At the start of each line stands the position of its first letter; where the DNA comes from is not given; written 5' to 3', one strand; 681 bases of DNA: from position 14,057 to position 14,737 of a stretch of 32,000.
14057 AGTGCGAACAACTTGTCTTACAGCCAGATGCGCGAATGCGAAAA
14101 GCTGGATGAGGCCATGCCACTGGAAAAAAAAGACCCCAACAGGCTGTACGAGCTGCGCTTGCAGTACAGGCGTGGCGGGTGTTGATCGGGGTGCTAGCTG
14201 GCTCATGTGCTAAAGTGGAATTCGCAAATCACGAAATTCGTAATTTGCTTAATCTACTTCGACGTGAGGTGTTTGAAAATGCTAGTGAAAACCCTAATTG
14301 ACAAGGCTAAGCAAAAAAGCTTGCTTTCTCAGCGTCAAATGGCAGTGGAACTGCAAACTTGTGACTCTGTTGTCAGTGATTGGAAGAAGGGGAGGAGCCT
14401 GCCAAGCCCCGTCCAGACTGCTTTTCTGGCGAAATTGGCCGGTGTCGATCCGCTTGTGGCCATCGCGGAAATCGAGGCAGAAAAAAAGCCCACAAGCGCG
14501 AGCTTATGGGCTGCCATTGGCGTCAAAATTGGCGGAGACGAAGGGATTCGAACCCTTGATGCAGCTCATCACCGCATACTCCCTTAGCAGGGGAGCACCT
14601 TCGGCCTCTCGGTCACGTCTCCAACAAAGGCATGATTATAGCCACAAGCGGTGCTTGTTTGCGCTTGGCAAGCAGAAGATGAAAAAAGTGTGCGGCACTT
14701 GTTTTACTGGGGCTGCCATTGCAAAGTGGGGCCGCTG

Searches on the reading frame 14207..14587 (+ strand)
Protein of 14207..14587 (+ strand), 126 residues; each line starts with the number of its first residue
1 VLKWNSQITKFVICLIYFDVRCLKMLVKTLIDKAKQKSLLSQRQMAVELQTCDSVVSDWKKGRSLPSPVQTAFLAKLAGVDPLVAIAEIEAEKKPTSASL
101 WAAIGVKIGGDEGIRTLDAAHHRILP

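Call 31: search_protein_families(library=phrogs, proteins=[window:14207-14587:+], max_evalue=0.001)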
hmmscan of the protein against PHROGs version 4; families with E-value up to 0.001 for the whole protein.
window:14207-14587:+ (126 aa): 2 families
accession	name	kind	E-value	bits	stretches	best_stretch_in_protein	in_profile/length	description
phrog_638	-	transcription regulation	4.9e-17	63.1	1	25-109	2-89/145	transcriptional regulator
phrog_4441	-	DNA, RNA and nucleotide metabolism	8.3e-08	33.4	1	30-103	8-84/98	HTH DNA binding protein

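Call 83: find_encoding_contigs(protein=window:14279-14584:+, flank=6000)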
Protein window:14279-14584:+ (102 aa): no gene with exactly this product is on record in the collection.
